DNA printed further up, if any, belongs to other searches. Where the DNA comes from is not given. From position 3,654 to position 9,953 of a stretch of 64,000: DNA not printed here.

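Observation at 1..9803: A giant ORF of more than 3,267 codons, missing from the ORF track, fills the first 9.8 kb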

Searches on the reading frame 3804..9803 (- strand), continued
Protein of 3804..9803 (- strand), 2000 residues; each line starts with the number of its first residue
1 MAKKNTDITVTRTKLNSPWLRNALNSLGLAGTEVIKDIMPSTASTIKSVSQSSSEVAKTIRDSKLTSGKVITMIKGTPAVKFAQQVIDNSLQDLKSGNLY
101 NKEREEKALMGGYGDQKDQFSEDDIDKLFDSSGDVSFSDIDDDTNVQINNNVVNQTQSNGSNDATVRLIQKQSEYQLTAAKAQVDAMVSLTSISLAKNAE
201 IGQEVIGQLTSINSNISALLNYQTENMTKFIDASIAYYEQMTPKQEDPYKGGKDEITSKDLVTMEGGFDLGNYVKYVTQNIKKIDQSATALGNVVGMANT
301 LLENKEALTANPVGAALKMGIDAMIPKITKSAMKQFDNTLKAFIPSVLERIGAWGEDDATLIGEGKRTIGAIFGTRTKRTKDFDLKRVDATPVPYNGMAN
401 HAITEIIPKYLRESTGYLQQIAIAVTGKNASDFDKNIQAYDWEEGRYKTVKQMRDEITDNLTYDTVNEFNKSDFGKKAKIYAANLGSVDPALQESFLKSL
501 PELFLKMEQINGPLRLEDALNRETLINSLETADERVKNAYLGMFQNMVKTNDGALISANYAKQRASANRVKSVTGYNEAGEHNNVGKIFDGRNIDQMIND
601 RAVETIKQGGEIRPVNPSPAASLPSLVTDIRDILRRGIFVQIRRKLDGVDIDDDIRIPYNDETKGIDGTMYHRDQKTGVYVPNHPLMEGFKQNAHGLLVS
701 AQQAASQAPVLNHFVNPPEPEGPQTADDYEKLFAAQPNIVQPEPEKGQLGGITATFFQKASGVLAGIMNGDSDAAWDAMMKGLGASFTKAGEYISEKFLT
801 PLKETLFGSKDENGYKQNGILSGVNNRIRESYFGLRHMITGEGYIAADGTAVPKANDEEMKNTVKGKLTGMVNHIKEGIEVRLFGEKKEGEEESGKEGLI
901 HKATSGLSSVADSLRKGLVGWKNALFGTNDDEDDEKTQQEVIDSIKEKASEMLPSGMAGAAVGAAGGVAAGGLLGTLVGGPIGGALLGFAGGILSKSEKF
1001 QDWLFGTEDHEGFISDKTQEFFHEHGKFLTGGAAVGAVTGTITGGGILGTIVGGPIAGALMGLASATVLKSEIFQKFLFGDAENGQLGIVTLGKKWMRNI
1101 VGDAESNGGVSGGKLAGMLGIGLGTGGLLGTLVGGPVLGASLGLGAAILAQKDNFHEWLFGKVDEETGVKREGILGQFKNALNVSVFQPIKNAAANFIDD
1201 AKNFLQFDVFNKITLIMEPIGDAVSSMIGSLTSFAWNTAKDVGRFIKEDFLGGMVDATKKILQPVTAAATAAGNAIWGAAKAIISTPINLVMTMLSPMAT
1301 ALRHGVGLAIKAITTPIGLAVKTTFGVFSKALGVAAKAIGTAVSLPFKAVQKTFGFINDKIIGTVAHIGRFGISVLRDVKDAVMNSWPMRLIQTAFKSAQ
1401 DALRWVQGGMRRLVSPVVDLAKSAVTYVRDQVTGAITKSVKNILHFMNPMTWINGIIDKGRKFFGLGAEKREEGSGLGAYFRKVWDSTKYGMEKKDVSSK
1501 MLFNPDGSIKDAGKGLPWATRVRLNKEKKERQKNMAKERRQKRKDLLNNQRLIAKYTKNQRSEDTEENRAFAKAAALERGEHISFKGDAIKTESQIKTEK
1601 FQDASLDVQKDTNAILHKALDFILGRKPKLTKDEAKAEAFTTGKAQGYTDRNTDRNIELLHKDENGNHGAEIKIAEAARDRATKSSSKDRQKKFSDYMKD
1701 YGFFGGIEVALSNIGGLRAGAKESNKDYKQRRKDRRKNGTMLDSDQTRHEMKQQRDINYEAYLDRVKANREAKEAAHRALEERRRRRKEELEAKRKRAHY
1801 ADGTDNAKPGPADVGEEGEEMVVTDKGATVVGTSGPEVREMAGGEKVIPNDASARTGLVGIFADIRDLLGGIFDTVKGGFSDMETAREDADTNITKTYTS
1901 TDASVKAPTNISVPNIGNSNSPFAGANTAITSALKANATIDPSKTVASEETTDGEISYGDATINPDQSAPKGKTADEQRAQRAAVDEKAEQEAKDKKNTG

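Call 61: search_dna_similar(query=L001:11977-13776:+, collection=phages, mode=protein, max_evalue=0.001, max_rows=40)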
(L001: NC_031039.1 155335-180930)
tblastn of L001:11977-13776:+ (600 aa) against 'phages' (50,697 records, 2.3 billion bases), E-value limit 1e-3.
Records with a match: 14; places in all: 14; records where one place covers at least 80% of the query: 8.
Best place of each record, by identity: >=99% 7; <60% 7.
By first word of the organism name: Bacillus 8; Fusobacterium 4; Yersinia 2.
By host as written in the record: Bacillus subtilis 4; Fusobacterium nucleatum 3; Bacillus subtilis subsp. subtilis 168 2; Yersinia enterocolitica 2; Bacillus sp 1; Bacillus pumilus 1; Fusobacterium nucleatum ATCC 25586 1.
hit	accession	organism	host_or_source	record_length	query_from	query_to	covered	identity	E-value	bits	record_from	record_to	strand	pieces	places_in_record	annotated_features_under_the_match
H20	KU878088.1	Bacillus phage AR9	Bacillus subtilis subsp. subtilis 168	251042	1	600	100%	100.0%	0e+0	1230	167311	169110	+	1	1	tail tape measure protein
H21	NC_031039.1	Bacillus phage AR9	Bacillus subtilis subsp. subtilis 168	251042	1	600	100%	100.0%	0e+0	1230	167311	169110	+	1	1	tail tape measure protein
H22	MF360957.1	Bacillus phage PBS1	Bacillus subtilis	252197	1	600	100%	99.8%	0e+0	1228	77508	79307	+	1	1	95: lysis domain protein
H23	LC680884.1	Bacillus phage PBS1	Bacillus subtilis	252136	1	600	100%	99.8%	0e+0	1228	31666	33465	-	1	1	hypothetical protein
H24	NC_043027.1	Bacillus phage PBS1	Bacillus subtilis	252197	1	600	100%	99.8%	0e+0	1228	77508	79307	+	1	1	95: lysis domain protein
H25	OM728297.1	Bacillus phage vB_BsuM-Goe21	Bacillus subtilis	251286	1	600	100%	99.8%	0e+0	1228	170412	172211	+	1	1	hypothetical protein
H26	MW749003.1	Bacillus phage vB_BspM_Internexus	Bacillus sp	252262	1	600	100%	99.8%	0e+0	1228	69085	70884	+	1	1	putative lysis domain protein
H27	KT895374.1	Bacillus phage vB_BpuM-BpSp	Bacillus pumilus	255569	1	598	100%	43.0%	6e-156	501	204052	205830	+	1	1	hypothetical protein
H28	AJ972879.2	Yersinia phage phiR1-37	Yersinia enterocolitica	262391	270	419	25%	28.4%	1e-10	71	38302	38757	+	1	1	g083: putative tape measure tail fibre protein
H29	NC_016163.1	Yersinia phage phiR1-37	Yersinia enterocolitica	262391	270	419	25%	28.4%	1e-10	71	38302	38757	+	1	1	g083: putative tape measure tail fibre protein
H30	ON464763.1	Fusobacterium phage JD-Fnp6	Fusobacterium nucleatum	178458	353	435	14%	42.9%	2e-5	54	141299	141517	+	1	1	record has no annotation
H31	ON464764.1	Fusobacterium phage JD-Fnp4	Fusobacterium nucleatum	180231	353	435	14%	42.9%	2e-5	54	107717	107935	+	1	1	papain-like cysteine protease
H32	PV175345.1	Fusobacterium phage JD-Fnp7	Fusobacterium nucleatum ATCC 25586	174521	353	439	14%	39.3%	1e-5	55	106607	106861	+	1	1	record has no annotation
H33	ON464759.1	Fusobacterium phage JD-Fnp1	Fusobacterium nucleatum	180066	353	411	10%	47.5%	3e-6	56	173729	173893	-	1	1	papain-like cysteine protease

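Call 63: get_annotated_region(hit=H29, flank=9000)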
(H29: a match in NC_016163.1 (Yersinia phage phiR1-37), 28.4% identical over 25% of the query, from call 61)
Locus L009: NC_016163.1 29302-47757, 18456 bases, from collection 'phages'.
description: Yersinia phage phiR1-37, complete genome.
organism: Yersinia phage phiR1-37 (NCBI taxid 331278)
taxonomy: Viruses; Duplodnaviria; Heunggongvirae; Uroviricota; Caudoviricetes
host: Yersinia enterocolitica; source: -; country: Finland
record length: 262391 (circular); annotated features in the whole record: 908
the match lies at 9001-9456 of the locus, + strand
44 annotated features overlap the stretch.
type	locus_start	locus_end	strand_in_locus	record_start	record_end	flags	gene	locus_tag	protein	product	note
CDS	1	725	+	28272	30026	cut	g070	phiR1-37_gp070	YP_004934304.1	nicotinamide phosphoribosyl transferase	-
regulatory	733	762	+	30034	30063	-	g367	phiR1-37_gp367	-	terminator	Rho independent terminator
regulatory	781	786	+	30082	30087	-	g367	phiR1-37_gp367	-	ribosome_binding_site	-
CDS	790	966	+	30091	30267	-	g071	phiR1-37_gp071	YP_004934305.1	hypothetical protein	-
regulatory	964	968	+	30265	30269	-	g367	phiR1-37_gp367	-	ribosome_binding_site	-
CDS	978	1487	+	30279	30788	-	g072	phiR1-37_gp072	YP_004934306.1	hypothetical protein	-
regulatory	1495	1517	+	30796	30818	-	g367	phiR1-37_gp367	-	terminator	Rho independent terminator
regulatory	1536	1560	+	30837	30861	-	g367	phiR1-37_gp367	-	promoter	-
regulatory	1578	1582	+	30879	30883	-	g367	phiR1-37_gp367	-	ribosome_binding_site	AAGAG 30879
CDS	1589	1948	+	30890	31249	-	g073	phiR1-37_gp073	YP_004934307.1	hypothetical protein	-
regulatory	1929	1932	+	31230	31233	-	g073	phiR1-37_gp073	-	ribosome_binding_site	-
CDS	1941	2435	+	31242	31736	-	g074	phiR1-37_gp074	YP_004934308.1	hypothetical protein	phage structural protein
regulatory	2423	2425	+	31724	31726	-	g074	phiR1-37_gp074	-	ribosome_binding_site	-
CDS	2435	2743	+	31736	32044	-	g075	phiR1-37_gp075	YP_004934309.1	hypothetical protein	-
regulatory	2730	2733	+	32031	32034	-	g075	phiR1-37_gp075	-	ribosome_binding_site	-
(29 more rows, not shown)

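Call 72: search_protein_families(library=pfam, proteins=[L009:8197-15858:+], max_evalue=0.01)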
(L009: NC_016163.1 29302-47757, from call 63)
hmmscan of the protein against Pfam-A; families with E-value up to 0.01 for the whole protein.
L009:8197-15858:+ (2553 aa): 1 family
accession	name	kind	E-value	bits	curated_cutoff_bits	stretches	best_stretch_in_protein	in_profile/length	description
PF01464.25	SLT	-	9.2e-09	35.3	21.3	1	2158-2262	2-102/117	Transglycosylase SLT domain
